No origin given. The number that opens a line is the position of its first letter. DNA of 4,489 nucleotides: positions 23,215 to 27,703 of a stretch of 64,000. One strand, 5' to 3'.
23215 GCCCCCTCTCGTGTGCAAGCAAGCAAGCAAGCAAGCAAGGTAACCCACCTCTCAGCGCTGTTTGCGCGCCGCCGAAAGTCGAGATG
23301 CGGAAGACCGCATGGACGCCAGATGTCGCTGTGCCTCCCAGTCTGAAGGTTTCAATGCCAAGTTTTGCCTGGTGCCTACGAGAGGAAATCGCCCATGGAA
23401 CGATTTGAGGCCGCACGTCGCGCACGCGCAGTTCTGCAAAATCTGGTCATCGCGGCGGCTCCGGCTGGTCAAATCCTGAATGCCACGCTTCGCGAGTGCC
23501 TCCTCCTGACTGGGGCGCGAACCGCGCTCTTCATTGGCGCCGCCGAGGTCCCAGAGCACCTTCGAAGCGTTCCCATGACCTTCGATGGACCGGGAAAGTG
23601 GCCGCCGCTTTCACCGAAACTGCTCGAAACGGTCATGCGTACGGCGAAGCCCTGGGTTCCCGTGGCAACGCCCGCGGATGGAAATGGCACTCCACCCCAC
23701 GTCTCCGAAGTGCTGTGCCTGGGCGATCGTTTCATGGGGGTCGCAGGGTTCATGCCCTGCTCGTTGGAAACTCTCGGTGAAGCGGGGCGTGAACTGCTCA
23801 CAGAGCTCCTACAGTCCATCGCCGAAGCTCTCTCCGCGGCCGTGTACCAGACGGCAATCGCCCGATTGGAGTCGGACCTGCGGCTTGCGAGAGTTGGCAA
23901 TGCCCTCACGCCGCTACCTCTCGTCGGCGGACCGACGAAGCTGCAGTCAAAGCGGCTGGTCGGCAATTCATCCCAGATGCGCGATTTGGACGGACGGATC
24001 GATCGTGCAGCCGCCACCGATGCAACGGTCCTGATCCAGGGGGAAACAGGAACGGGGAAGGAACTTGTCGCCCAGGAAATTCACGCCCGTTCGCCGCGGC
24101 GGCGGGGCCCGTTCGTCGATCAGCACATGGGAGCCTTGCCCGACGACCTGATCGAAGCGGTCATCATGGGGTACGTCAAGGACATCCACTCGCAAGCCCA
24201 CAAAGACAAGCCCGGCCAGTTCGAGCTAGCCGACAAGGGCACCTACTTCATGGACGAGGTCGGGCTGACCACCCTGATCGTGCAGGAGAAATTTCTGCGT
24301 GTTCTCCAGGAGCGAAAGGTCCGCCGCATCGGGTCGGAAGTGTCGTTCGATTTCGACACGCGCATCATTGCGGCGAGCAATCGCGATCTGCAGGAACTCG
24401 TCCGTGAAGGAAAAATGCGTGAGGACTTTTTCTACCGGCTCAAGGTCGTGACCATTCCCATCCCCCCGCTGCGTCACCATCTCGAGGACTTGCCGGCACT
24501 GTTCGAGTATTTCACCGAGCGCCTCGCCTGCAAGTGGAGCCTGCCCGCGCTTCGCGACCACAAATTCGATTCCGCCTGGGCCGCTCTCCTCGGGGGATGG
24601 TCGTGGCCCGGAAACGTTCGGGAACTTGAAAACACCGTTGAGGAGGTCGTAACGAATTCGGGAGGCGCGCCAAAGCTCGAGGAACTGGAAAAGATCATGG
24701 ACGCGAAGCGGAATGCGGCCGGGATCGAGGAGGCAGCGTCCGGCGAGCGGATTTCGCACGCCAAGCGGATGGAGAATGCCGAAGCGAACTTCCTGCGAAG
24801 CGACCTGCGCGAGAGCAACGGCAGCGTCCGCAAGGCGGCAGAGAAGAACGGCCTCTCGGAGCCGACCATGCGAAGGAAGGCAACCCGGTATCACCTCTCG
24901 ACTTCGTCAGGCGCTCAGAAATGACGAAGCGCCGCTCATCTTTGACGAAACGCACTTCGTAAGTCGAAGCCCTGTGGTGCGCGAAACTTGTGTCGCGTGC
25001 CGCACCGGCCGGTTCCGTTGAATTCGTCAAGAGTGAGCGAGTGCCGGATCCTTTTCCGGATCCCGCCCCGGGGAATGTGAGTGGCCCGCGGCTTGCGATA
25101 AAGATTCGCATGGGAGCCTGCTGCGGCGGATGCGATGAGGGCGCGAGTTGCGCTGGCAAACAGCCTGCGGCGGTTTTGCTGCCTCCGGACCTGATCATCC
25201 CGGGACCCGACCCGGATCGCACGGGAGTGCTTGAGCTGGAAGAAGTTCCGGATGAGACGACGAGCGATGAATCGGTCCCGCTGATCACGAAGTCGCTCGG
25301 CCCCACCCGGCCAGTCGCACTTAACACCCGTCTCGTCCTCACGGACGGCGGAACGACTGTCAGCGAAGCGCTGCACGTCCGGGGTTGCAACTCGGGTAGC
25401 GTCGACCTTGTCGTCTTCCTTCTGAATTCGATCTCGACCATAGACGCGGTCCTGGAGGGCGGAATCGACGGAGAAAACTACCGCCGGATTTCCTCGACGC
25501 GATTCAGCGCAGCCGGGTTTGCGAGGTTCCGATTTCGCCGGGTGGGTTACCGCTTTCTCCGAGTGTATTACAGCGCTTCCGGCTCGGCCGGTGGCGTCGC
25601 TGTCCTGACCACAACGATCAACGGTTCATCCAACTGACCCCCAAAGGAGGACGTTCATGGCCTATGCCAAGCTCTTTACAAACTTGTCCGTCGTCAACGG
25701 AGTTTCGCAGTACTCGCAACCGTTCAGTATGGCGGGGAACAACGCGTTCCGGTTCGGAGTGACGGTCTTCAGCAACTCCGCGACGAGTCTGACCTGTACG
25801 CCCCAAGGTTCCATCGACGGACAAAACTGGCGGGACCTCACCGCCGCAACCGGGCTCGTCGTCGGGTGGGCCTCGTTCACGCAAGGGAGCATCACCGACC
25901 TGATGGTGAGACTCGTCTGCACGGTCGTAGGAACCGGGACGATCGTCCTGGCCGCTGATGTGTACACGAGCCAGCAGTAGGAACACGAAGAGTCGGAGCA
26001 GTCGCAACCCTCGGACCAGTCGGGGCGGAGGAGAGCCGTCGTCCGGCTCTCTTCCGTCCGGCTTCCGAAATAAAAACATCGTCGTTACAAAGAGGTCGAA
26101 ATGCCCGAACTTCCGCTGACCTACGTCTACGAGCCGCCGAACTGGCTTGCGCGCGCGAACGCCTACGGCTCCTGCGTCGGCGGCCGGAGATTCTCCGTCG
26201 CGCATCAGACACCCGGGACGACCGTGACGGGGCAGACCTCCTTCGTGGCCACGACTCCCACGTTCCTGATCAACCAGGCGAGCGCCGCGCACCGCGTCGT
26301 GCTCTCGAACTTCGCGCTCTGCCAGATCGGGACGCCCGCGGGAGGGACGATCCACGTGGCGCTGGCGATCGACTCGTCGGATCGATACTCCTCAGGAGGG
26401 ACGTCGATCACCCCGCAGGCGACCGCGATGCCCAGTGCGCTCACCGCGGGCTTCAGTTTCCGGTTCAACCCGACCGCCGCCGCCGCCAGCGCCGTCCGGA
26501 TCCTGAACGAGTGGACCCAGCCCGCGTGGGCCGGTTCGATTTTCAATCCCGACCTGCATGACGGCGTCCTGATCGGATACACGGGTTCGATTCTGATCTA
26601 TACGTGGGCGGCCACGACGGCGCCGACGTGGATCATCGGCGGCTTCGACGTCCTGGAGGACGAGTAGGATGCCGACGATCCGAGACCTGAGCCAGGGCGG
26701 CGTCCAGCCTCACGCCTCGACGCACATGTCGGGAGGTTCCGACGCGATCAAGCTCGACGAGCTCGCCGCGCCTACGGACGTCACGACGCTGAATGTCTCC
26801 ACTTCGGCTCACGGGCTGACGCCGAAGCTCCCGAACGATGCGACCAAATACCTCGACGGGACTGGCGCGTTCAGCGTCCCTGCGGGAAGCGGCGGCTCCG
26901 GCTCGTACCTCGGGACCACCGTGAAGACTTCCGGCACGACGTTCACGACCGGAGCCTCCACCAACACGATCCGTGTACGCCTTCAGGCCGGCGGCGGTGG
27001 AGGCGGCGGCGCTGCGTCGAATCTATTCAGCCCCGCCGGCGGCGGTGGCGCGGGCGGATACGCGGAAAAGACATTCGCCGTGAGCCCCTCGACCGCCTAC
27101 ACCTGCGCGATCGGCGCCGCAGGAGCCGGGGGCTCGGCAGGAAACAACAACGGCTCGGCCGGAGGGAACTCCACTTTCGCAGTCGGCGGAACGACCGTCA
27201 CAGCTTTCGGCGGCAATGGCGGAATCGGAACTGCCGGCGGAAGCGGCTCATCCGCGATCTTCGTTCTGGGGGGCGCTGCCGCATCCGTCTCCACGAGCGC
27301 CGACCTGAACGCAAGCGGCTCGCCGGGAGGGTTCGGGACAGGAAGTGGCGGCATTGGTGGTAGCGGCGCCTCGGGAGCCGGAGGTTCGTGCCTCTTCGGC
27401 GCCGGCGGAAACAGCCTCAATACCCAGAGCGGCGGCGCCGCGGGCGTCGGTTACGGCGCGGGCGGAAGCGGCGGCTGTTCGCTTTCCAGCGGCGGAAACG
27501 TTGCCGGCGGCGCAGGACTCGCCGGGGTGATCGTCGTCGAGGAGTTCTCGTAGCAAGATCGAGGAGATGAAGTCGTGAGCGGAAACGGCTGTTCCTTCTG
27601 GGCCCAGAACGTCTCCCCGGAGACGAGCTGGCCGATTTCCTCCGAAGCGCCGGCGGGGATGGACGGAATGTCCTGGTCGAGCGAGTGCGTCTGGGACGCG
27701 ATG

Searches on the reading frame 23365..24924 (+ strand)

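Call 13: search_protein_families(library=pfam, proteins=[window:23365-24924:+], max_evalue=0.01)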
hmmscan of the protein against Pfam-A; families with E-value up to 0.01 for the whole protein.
window:23365-24924:+ (519 aa): 7 families
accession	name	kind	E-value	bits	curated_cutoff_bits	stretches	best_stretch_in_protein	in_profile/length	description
PF00158.32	Sigma54_activat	-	6.7e-54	182.5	20.2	1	198-364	1-167/168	Sigma-54 interaction domain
PF14532.12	Sigma54_activ_2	-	1.4e-12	48.5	25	1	199-369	1-138/138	Sigma-54 interaction domain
PF25601.1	AAA_lid_14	-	2.4e-11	43.7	27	1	370-449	1-78/87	AAA+ ATPase lid domain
PF07728.20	AAA_5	-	2.1e-05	25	22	1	222-340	2-123/139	AAA domain (dynein-related subfamily)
PF01078.27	Mg_chelatase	-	0.00011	22.1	20.3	0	280-339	96-157/207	Magnesium chelatase, subunit ChlI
PF13191.12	AAA_16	-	0.0027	18.7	32.6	1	197-254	1-59/167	AAA ATPase domain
PF18024.7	HTH_50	-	0.0052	16.9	27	0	485-512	23-50/50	Helix-turn-helix domain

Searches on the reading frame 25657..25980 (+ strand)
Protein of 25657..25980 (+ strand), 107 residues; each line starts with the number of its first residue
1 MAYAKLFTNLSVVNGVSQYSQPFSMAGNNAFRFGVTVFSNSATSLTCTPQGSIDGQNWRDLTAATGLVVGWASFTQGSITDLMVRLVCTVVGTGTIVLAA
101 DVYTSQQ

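Call 71: search_protein_families(library=phrogs, proteins=[window:25657-25980:+], max_evalue=0.01)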
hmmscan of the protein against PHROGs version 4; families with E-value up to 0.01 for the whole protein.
window:25657-25980:+ (107 aa): 1 family
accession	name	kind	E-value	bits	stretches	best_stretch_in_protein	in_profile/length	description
phrog_9522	-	tail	0.0029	18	1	26-98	157-234/241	major tail protein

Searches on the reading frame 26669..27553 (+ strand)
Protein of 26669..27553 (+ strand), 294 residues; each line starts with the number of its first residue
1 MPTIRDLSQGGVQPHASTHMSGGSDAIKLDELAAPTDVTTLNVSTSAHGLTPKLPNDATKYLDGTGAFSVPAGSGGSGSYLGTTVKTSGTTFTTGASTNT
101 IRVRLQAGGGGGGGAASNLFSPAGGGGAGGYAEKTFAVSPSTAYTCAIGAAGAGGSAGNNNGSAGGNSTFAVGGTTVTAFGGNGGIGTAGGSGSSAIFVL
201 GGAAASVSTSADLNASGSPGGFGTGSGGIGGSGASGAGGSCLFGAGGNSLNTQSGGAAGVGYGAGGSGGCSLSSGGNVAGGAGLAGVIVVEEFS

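Call 13: search_protein_families(library=pfam, proteins=[window:26669-27553:+], max_evalue=0.01)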
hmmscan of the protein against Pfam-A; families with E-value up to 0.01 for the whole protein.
window:26669-27553:+ (294 aa): 1 family
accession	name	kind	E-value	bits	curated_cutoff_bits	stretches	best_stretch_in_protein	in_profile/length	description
PF21722.4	Gly_rich_2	-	1.4e-06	28.9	24.3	1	89-290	4-223/226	Glycine-rich domain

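Call 71: search_protein_families(library=phrogs, proteins=[window:26669-27553:+], max_evalue=0.01)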
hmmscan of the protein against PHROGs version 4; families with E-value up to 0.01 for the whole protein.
window:26669-27553:+ (294 aa): 5 families
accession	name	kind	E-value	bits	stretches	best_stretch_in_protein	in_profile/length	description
phrog_863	-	tail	3.4e-29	103.3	1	37-294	354-605/690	tail fiber assembly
phrog_6202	-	tail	2.2e-14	54.5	1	75-292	439-636/636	tail fiber protein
phrog_454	-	tail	3.9e-06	26.2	1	50-293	1146-1375/1376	tail fiber protein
phrog_2295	-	unknown function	7.2e-06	25.8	1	76-283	572-800/1183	-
phrog_21412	-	tail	0.00035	19.4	1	84-293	1261-1451/1452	tail fiber protein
